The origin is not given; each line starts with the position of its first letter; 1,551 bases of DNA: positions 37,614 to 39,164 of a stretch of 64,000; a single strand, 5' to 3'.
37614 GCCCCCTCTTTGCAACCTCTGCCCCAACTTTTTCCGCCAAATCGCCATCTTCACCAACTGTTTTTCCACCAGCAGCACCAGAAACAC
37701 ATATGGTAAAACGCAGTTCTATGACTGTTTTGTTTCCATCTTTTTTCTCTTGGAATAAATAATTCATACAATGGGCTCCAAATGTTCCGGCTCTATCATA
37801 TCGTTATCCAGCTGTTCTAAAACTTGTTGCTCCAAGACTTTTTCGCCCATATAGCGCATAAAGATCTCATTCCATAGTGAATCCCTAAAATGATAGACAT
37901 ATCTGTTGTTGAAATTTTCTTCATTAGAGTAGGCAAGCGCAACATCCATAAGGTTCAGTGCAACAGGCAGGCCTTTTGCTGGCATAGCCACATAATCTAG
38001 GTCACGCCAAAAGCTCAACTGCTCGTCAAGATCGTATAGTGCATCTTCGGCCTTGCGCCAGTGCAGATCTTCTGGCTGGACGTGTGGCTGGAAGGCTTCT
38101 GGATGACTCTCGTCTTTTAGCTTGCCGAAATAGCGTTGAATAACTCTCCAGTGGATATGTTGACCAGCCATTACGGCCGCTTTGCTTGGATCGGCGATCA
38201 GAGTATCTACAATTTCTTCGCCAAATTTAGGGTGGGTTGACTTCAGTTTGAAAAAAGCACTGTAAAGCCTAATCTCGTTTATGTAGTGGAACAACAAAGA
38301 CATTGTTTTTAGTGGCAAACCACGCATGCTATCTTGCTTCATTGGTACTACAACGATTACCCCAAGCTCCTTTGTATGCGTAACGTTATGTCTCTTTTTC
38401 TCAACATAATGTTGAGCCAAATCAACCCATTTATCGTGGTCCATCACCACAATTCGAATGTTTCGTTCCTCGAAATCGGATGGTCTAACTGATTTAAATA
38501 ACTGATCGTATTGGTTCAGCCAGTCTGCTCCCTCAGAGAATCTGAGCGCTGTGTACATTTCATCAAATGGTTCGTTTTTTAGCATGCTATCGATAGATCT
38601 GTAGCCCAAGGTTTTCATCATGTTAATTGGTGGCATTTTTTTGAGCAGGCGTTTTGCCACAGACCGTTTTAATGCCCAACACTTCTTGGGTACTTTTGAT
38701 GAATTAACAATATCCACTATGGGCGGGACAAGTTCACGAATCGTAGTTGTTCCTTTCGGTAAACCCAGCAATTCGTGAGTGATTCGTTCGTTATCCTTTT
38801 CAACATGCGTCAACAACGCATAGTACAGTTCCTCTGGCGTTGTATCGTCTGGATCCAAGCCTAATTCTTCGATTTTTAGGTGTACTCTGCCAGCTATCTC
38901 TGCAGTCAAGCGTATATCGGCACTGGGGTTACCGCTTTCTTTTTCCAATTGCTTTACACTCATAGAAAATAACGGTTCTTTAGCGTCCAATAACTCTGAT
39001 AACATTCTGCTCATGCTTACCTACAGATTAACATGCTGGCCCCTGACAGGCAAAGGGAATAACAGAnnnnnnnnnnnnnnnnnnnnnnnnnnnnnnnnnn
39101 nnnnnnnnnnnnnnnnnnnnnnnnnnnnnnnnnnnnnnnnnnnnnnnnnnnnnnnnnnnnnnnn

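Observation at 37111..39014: ATGA-coupled pair of a 416-aa orphan and a LOG/TIGR00725-like Rossmann protein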

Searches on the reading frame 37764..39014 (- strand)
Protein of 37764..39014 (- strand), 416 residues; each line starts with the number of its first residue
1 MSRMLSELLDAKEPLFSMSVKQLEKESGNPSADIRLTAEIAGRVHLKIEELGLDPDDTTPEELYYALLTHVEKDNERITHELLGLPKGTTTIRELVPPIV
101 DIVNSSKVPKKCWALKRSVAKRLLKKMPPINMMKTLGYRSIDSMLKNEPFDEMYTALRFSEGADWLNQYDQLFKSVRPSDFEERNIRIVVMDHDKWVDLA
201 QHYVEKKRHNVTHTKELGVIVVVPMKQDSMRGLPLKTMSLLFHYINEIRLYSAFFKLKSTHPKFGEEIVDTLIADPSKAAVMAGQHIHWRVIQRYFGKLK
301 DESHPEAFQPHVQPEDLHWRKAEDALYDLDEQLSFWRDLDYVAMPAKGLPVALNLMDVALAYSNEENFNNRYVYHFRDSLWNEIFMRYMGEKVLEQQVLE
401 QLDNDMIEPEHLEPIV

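Call 3: search_protein_families(library=pfam, proteins=[window:37764-39014:-], max_evalue=1)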
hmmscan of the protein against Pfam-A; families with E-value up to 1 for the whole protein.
window:37764-39014:- (416 aa): 1 family
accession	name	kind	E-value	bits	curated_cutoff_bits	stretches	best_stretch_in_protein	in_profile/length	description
PF14417.12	MEDS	-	0.11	12.8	29.8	0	358-411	3-56/161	MEDS: MEthanogen/methylotroph, DcmR Sensory domain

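Call 4: search_protein_families(library=ncbifam, proteins=[window:37764-39014:-], max_evalue=1)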
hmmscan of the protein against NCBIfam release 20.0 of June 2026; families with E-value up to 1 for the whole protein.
window:37764-39014:- (416 aa): 0 families

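Call 5: find_homologous_proteins(query=window:37764-39014:-)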
Query window:37764-39014:- (416 aa): 3174 proteins with E <= 0.001 among 7768 candidates; the best 120 are listed.
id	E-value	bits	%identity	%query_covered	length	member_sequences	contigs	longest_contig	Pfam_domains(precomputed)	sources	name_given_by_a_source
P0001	8.7e-280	946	100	100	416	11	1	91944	-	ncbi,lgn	-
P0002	2.0e-258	876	92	100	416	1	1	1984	-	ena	-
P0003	4.4e-227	772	81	99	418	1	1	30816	-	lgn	-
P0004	9.2e-222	755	79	99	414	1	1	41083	-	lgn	-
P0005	2.4e-221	754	80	99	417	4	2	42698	-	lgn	-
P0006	7.8e-220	749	79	99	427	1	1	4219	-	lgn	-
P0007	2.5e-219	747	77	99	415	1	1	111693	-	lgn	-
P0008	5.1e-216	736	78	99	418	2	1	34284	-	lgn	-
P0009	5.7e-215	733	77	99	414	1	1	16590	-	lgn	-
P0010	2.0e-214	731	77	99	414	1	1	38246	-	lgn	-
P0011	1.9e-211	721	75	100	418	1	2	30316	-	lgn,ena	-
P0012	3.6e-210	717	74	99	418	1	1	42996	-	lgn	-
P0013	6.1e-210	716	75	97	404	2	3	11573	-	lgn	-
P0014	7.7e-210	716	74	99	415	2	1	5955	-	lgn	-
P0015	1.7e-208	711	74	98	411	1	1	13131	-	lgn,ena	-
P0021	1.4e-204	698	74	99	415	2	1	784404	-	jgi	jgi:hypothetical protein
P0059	4.0e-174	598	63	99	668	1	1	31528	PF18306.7,PF03641.20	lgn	-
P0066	3.0e-173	595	63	99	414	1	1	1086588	-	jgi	jgi:hypothetical protein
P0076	2.5e-172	592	62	99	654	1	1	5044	PF18306.7,PF03641.20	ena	-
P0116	1.9e-170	586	63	99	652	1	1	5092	PF18306.7,PF03641.20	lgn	-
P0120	2.2e-170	586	62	99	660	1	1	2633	PF18306.7,PF03641.20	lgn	-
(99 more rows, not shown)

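Call 6: search_protein_families(library=padloc, proteins=[window:37764-39014:-], max_evalue=1)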
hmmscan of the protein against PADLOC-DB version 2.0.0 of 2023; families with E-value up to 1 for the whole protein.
window:37764-39014:- (416 aa): 0 families

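Call 7: search_solved_structures(query=window:37764-39014:-, max_evalue=10)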
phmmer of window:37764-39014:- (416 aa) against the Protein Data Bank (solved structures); distinct sequences matched with E-value up to 10: 1.
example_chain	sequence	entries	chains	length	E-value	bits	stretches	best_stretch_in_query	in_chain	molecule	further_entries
5um0_A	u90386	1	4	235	0.24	14.1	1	285-355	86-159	2,3-bisphosphoglycerate-dependent phosphoglycerate mutase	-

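Call 12: find_encoding_contigs(protein=P0066, flank=6000, max_places=3)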
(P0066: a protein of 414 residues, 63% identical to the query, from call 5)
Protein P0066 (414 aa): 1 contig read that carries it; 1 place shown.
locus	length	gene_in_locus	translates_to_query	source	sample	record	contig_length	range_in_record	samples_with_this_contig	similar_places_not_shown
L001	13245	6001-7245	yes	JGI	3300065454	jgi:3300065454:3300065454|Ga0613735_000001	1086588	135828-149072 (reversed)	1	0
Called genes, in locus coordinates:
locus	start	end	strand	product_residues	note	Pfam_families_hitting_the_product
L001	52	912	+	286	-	PF00456:Transketolase_N, PF13292:DXP_synthase_N, PF00676:E1_dh (weak), PF09364:XFP_N (weak)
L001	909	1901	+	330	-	PF02779:Transket_pyr, PF02780:Transketolase_C, PF22613:Transketolase_C_1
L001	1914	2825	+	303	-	PF01116:F_bP_aldolase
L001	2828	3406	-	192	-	-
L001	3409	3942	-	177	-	-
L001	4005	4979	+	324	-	PF00294:PfkB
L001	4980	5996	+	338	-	PF00294:PfkB, PF08543:Phos_pyr_kin (weak)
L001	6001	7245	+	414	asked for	-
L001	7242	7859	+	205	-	PF18306:LDcluster4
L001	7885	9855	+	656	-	PF04851:ResIII, PF17757:UvrB_inter, PF27431:UvrB_3rd, PF00271:Helicase_C, PF12344:UvrB, PF02151:UVR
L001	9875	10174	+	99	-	PF20977:GatF (weak), PF02686:GatC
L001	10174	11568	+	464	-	PF01425:Amidase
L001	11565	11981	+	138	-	-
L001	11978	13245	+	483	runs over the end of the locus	PF02934:GatB_N, PF02637:GatB_Yqey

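Call 13: find_encoding_contigs(protein=P0021, flank=6000, max_places=3)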
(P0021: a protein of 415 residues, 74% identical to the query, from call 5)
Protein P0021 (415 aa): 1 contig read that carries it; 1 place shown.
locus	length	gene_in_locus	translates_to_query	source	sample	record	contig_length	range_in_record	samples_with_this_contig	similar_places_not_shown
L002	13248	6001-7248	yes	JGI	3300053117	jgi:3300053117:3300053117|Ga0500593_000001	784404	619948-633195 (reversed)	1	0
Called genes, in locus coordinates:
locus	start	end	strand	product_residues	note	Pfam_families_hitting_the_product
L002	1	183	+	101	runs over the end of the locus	-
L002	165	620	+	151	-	PF02502:LacAB_rpiB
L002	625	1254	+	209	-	PF00834:Ribul_P_3_epim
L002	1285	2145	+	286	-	PF13292:DXP_synthase_N, PF00456:Transketolase_N, PF00676:E1_dh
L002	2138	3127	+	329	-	PF02779:Transket_pyr, PF02780:Transketolase_C, PF22613:Transketolase_C_1 (weak)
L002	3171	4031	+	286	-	PF01116:F_bP_aldolase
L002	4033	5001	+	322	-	PF00294:PfkB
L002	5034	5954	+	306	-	-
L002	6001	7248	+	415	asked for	-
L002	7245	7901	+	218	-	PF18306:LDcluster4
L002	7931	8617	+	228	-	-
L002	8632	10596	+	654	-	PF00270:DEAD (faint), PF04851:ResIII, PF17757:UvrB_inter, PF27431:UvrB_3rd, PF00271:Helicase_C, PF12344:UvrB, PF02151:UVR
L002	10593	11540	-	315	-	-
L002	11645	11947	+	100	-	PF02686:GatC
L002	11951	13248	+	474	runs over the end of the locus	PF01425:Amidase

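Call 14: find_related_loci(query=A1, collection=genome_contigs, flank=6000)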
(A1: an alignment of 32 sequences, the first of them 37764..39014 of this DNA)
Query A1 (416 aa) in genome_contigs; peptide patterns used: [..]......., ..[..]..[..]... (x = any residue, [..] = any of these).
295 stretches matched a pattern; 281 encode a relative of the query (tblastn E <= 1e-3); the best 80 are kept; 80 distinct loci.
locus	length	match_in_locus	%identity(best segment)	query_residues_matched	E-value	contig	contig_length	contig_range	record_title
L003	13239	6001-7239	95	1-413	0e+0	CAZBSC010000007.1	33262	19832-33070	MAG TPA_asm: uncultured Candidatus Saccharibacteria bacterium isolate binchicken_co245_213 genome assembly, contig: NODE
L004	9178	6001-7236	73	1-412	0e+0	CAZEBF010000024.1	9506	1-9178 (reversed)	MAG TPA_asm: uncultured Candidatus Saccharibacteria bacterium isolate SRP286056_co1_136 genome assembly, contig: NODE_94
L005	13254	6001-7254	72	1-416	0e+0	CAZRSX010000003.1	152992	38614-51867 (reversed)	MAG TPA_asm: uncultured Candidatus Saccharibacteria bacterium isolate SRP344714_co2_192 genome assembly, contig: NODE_19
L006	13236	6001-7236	72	1-412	0e+0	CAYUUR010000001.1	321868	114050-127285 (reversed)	MAG TPA_asm: uncultured Candidatus Saccharibacteria bacterium isolate SRP342105_co1_352 genome assembly, contig: NODE_24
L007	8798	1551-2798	72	1-414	0e+0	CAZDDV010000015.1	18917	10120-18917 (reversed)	MAG TPA_asm: uncultured Candidatus Saccharibacteria bacterium isolate SRP128246_co1_521 genome assembly, contig: NODE_61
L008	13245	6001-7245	75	1-414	0e+0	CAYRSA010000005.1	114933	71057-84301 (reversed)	MAG TPA_asm: uncultured Candidatus Saccharibacteria bacterium isolate SRP173033_co1_291 genome assembly, contig: NODE_21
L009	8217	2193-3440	74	1-414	0e+0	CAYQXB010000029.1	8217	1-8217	MAG TPA_asm: uncultured Candidatus Saccharibacteria bacterium isolate SRP344714_co2_174 genome assembly, contig: NODE_23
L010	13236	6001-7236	70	1-412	0e+0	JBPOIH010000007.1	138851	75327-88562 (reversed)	MAG: Patescibacteria group bacterium isolate MAG_90 c_000000450452, whole genome shotgun sequence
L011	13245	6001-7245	73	1-414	0e+0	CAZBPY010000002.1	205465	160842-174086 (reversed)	MAG TPA_asm: uncultured Candidatus Saccharibacteria bacterium isolate binchicken_co350_76 genome assembly, contig: NODE_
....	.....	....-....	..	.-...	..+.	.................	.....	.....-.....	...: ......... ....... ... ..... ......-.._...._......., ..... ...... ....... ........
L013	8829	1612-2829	65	5-412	0e+0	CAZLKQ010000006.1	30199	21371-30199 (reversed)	MAG TPA_asm: uncultured Candidatus Saccharibacteria bacterium isolate SRP136066_co1_41 genome assembly, contig: NODE_122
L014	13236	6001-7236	63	1-413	5e-179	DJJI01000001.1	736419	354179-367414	MAG TPA_asm: Candidatus Saccharibacteria bacterium UBA6572 UBA6572_contig_1, whole genome shotgun sequence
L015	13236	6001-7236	63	1-413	1e-178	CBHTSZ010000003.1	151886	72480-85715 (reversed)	MAG TPA_asm: uncultured bacterium isolate ERR14722431_binner12_Refined_13 genome assembly, contig: ERZ27336832.68, whole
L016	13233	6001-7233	62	1-413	2e-178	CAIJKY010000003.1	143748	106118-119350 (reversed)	uncultured bacterium isolate MJ-time_bin-4697 genome assembly, contig: bin-4697:03/17, whole genome shotgun sequence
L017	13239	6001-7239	62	1-414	9e-178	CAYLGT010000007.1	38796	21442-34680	MAG TPA_asm: uncultured Candidatus Saccharibacteria bacterium isolate SRP133034_co1_287 genome assembly, contig: NODE_90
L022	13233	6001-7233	61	1-413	5e-174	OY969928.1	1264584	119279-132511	MAG: uncultured Candidatus Saccharibacteria bacterium isolate MFD04212.bin.c.13 genome assembly, chromosome: 1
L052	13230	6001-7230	61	1-412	2e-167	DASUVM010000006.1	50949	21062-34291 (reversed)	MAG TPA_asm: Candidatus Saccharimonadales bacterium isolate SMAG_U1815 k141_160272, whole genome shotgun sequence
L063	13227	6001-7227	59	1-412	1e-165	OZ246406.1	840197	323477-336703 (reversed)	MAG: uncultured Candidatus Saccharibacteria bacterium isolate SRP298887_co1_104 genome assembly, chromosome: 1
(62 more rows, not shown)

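Call 15: predict_structure(alignment_id=A1)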
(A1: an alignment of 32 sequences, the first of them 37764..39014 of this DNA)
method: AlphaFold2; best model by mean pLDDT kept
length: 416 residues; sequences in the alignment: 32
mean_pLDDT: 77.8   pTM: 0.78
mean pLDDT of the five models: 77.8, 77.5, 77.4, 77.2, 75.6
residues with pLDDT >= 90: 187; 70-90: 120; 50-70: 30; < 50: 79
segments of 3 or more residues with pLDDT < 50: 263-315, 391-416
pLDDT, mean of each block of 10 residues (from residue 1): 80 72 70 88 94 95 96 95 93 95 90 90 94 94 95 93 86 81 92 92 90 92 94 93 84 61 40 37 43 43 35 52 80 86 88 91 94 84 69 43 35 29
secondary structure, 60 per line:
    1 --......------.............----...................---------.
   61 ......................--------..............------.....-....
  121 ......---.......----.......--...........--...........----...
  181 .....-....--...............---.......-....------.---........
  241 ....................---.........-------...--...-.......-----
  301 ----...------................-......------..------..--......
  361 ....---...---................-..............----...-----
elements in order: H3-8 H15-27 H32-50 H60-82 H92-104 E111-115 H117-126 H130-136 H141-147 H150-160 H163-173 E181-185 E187-190 H193-207 E211-214 E219-222 H233-260 H264-272 E280-282 E285-287 H289-295 H314-329 H331-336 H355-364 H374-389 H391-404

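Call 18: search_protein_representatives(alignment_id=A1)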
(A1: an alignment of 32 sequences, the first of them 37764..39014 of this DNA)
Query: 32 sequences, 414 profile positions. Proteins with E-value up to 0.001 (for the whole library): 923; up to 1e-10: 752; up to 1e-30: 461. The best 150 are listed.
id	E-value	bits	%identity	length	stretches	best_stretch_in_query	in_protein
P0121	3.0e-209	712.0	-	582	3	1-412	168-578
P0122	2.2e-205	699.3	-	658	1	1-411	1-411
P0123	2.2e-172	590.5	-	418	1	4-411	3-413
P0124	7.1e-161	552.6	-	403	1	5-403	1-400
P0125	1.5e-159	548.2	-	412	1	1-409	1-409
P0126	2.1e-139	481.9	-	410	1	1-410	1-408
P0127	2.0e-137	475.4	-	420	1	1-410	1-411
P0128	1.5e-135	469.2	-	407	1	1-406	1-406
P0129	7.1e-135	467.0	-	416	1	1-411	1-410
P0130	1.5e-133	462.7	-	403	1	1-405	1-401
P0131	1.6e-130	452.6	-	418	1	1-411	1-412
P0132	5.1e-130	451.0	-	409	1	3-407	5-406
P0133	5.2e-124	431.2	-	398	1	1-390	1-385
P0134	1.5e-122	426.4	-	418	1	1-411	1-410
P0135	2.1e-122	425.9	-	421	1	1-404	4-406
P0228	2.5e-74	267.6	-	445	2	3-342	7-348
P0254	1.6e-69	251.7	-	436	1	1-408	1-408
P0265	7.2e-68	246.3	-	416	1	1-411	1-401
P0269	4.8e-67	243.6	-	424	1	1-406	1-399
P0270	4.9e-67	243.6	-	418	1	21-399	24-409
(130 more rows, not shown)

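Call 23: search_solved_structures(query=A2, max_evalue=10)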
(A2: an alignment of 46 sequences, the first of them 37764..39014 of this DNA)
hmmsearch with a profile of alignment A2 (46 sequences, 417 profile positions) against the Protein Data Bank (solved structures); distinct sequences matched with E-value up to 10: 2.
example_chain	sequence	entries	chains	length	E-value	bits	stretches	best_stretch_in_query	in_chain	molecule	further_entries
2jvf_A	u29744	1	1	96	0.074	15.2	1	37-106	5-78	de novo protein M7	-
1a04_A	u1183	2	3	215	0.17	14.1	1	90-155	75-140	NITRATE/NITRITE RESPONSE REGULATOR PROTEIN NARL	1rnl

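Call 30: search_protein_families(library=pfam, proteins=[P0121, P0122, P0059, P0265, P0269, P0254, P0228], max_evalue=0.1)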
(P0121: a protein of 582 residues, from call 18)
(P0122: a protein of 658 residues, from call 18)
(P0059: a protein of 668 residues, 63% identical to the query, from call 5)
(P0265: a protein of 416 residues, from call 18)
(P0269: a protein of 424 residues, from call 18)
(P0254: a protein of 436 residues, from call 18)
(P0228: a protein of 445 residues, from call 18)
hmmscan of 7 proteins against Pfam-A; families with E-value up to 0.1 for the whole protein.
P0121 (582 aa): 0 families

P0122 (658 aa): 5 families
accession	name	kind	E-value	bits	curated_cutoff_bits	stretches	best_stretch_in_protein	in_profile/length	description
PF03641.19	Lysine_decarbox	-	1.4e-32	113.1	27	1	505-634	1-129/131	Possible lysine decarboxylase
PF18306.6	LDcluster4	-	3.2e-15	56.5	26.3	1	462-573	2-111/151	SLOG cluster4 family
PF02481.21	DNA_processg_A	-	0.0039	16.8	29.6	1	455-521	38-102/212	DNA recombination-mediator protein A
PF18185.7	STALD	-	0.037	13.9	24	1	462-515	16-72/211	Sir2- and TIR-associating SLOG family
PF19186.5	DUF5868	-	0.082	13.4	33.1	1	332-402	32-102/195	Family of unknown function (DUF5868)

P0059 (668 aa): 4 families
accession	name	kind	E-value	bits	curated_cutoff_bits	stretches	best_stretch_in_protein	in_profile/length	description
PF03641.19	Lysine_decarbox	-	4.4e-26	92.1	27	1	519-648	1-129/131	Possible lysine decarboxylase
PF18306.6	LDcluster4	-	8.2e-17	61.7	26.3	1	476-586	2-110/151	SLOG cluster4 family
PF02481.21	DNA_processg_A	-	0.0053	16.4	29.6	1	474-535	43-102/212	DNA recombination-mediator protein A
PF18185.7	STALD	-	0.0056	16.6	24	0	475-530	15-73/211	Sir2- and TIR-associating SLOG family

P0265 (416 aa): 1 family
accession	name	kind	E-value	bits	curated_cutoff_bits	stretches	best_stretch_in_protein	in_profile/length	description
PF21103.3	PH1_SSRP1-like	-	0.078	13.3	27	0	35-105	45-115/130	SSRP1 PH domain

P0269 (424 aa): 0 families

P0254 (436 aa): 0 families

P0228 (445 aa): 0 families

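Call 31: find_homologous_proteins(query=P0269)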
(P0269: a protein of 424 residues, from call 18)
Query P0269 (424 aa): 2 proteins with E <= 0.001 among 8000 candidates.
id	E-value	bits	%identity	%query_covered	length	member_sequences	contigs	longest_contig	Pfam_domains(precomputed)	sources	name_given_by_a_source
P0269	8.8e-277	935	100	100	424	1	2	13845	-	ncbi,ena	-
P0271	7.2e-132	458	55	100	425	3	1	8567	-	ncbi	-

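Call 32: find_encoding_contigs(protein=P0269, flank=7000, max_places=3)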
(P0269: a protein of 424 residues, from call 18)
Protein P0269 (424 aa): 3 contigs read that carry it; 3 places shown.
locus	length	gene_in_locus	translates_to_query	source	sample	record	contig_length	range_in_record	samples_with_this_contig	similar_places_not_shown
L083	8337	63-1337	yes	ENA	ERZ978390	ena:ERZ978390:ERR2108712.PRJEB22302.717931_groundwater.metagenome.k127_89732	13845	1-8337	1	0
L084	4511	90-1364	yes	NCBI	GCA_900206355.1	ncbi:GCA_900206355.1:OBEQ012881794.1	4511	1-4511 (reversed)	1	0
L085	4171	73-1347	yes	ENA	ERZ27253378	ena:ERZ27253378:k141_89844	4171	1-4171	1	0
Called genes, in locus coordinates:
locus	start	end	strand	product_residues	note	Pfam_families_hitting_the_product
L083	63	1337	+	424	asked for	-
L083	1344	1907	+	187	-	PF18306:LDcluster4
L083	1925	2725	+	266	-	-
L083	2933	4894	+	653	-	PF00270:DEAD (faint), PF04851:ResIII, PF17757:UvrB_inter, PF27431:UvrB_3rd, PF00271:Helicase_C, PF12344:UvrB, PF02151:UVR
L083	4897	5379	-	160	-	-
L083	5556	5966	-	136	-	-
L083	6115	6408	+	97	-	PF02686:GatC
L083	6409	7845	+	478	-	PF01425:Amidase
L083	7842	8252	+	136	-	-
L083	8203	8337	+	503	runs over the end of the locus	PF02934:GatB_N, PF02637:GatB_Yqey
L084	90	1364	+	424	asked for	-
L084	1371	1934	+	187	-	PF18306:LDcluster4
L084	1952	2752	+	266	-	-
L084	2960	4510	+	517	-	?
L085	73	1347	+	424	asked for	-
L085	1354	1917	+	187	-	PF18306:LDcluster4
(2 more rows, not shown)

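Call 33: find_encoding_contigs(protein=P0271, flank=7000, max_places=3)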
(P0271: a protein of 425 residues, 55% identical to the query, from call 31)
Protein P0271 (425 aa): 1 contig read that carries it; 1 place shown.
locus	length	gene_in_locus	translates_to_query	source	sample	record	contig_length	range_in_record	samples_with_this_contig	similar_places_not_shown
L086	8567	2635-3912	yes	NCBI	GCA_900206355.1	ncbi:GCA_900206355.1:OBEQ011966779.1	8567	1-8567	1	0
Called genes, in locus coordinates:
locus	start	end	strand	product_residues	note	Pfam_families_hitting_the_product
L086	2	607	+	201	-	?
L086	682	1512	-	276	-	-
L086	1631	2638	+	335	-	PF00294:PfkB, PF08543:Phos_pyr_kin (weak)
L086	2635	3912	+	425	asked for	-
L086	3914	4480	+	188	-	PF18306:LDcluster4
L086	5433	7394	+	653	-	PF00270:DEAD (faint), PF04851:ResIII, PF17757:UvrB_inter, PF27431:UvrB_3rd, PF00271:Helicase_C, PF12344:UvrB, PF02151:UVR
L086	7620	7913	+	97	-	PF02686:GatC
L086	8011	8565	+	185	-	?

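Call 34: find_encoding_contigs(protein=P0059, flank=6000, max_places=2)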
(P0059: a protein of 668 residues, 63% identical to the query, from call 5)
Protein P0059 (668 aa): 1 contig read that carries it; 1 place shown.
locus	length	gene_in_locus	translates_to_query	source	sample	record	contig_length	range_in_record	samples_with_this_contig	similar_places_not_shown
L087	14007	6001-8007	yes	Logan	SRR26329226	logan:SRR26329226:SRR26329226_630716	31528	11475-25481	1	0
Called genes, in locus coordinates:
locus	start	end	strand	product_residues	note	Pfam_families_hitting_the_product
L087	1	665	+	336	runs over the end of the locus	PF00044:Gp_dh_N, PF02800:Gp_dh_C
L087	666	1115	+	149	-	PF02502:LacAB_rpiB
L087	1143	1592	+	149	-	-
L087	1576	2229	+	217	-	PF00834:Ribul_P_3_epim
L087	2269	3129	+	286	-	PF13292:DXP_synthase_N, PF00456:Transketolase_N, PF00676:E1_dh (weak)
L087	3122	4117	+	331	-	PF02779:Transket_pyr, PF02780:Transketolase_C, PF22613:Transketolase_C_1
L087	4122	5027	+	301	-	PF01116:F_bP_aldolase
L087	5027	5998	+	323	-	PF00294:PfkB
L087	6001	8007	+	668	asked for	PF18306:LDcluster4, PF03641:Lysine_decarbox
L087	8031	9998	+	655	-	PF00270:DEAD (faint), PF04851:ResIII, PF17757:UvrB_inter, PF27431:UvrB_3rd, PF00271:Helicase_C, PF12344:UvrB, PF02151:UVR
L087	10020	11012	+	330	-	-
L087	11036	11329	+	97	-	PF02686:GatC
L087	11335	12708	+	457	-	PF01425:Amidase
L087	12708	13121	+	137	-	-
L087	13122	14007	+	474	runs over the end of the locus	PF02934:GatB_N, PF02637:GatB_Yqey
